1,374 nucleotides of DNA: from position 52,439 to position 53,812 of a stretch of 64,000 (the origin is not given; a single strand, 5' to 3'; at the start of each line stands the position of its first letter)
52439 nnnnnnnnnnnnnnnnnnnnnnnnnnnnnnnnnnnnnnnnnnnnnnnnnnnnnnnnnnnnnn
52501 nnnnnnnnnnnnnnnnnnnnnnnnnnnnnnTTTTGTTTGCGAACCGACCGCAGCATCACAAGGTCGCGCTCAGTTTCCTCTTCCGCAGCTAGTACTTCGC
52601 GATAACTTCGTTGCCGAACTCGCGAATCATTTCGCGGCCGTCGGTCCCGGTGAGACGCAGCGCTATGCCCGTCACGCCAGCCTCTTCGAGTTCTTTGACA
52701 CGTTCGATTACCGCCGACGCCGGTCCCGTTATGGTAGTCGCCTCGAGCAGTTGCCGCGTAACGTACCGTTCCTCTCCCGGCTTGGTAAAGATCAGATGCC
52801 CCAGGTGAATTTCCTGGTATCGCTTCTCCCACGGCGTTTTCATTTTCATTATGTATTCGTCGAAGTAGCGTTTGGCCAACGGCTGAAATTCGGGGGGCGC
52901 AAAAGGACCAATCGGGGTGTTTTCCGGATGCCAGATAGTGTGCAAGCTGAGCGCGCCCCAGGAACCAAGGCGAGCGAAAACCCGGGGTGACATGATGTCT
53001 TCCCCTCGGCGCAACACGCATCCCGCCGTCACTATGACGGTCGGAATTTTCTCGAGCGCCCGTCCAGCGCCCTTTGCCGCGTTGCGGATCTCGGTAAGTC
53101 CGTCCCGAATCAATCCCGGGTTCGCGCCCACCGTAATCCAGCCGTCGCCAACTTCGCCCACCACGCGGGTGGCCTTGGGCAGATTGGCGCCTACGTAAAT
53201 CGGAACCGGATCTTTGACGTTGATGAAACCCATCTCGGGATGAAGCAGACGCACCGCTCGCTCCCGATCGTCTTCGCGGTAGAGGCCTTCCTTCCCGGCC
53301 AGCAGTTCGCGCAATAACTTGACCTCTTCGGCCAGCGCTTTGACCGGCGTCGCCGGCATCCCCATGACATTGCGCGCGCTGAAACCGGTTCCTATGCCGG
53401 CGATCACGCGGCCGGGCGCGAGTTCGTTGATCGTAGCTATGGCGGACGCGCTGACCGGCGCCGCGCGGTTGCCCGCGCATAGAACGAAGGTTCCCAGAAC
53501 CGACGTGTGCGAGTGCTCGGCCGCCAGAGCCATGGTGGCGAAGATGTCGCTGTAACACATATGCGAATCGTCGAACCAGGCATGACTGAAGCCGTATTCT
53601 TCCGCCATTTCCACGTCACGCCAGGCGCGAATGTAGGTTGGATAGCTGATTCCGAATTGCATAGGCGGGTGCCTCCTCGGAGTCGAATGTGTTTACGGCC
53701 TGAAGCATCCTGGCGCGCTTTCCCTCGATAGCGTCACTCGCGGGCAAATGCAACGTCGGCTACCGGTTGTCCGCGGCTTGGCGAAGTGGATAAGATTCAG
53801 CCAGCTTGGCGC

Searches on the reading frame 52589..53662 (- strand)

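Call 31: search_protein_families(library=ncbifam, proteins=[window:52589-53662:-], max_evalue=0.00001)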
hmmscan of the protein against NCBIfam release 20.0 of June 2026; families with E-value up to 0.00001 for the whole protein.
window:52589-53662:- (357 aa): 20 families
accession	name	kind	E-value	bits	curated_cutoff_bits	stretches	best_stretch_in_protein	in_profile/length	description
TIGR03842.1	F420_CPS_4043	hypoth_equivalog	2.3e-36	125.5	295.45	1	3-213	2-204/329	TIGR03842 family LLM class F420-dependent oxidoreductase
TIGR03555.1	F420_mer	equivalog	8.6e-34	117.4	348.7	1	16-213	17-211/325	5,10-methylenetetrahydromethanopterin reductase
NF002619.0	PRK02271.1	equivalog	3.5e-30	105.4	276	1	17-216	20-215/329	5,10-methylenetetrahydromethanopterin reductase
TIGR03619.1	F420_Rv2161c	subfamily_domain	5.4e-23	81.9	166.9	1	36-211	42-217/247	TIGR03619 family F420-dependent LLM class oxidoreductase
TIGR03564.1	F420_MSMEG_4879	subfamily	4.8e-19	69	234.25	1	16-216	4-199/265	TIGR03564 family F420-dependent LLM class oxidoreductase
TIGR03559.1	F420_Rv3520c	subfamily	8.8e-14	51.3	335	1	14-223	16-232/325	LLM class F420-dependent oxidoreductase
TIGR04465.1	ArgArg_F420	equivalog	1.9e-13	50.2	470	1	17-181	66-238/364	F420-dependent hydroxymycolic acid dehydrogenase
TIGR03557.1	F420_G6P_family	subfamily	7.8e-13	48.2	210.4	1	16-187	18-197/316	TIGR03557 family F420-dependent LLM class oxidoreductase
TIGR03841.1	F420_Rv3093c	subfamily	3.9e-12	46.2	213.65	1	17-211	16-205/298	LLM class F420-dependent oxidoreductase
TIGR03621.1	F420_MSMEG_2516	subfamily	5.9e-12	45.3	213.15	1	13-173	15-171/295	TIGR03621 family F420-dependent LLM class oxidoreductase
TIGR03854.1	F420_MSMEG_3544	hypoth_equivalog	8.5e-12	45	295.6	1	19-205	21-207/290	TIGR03854 family LLM class F420-dependent oxidoreductase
TIGR04024.1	F420_NP1902A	hypoth_equivalog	2.8e-11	42.7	345.4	1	18-218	22-219/330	TIGR04024 family LLM class F420-dependent oxidoreductase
TIGR03554.1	F420_G6P_DH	equivalog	3e-11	42.9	420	1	33-300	47-316/331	glucose-6-phosphate dehydrogenase (coenzyme-F420)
TIGR03560.1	F420_Rv1855c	subfamily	7.8e-10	38.9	231.4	1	34-207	46-223/227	TIGR03560 family F420-dependent LLM class oxidoreductase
TIGR03857.1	F420_MSMEG_2249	hypoth_equivalog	9.7e-10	38.2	218.4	1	14-214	17-216/329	TIGR03857 family LLM class F420-dependent oxidoreductase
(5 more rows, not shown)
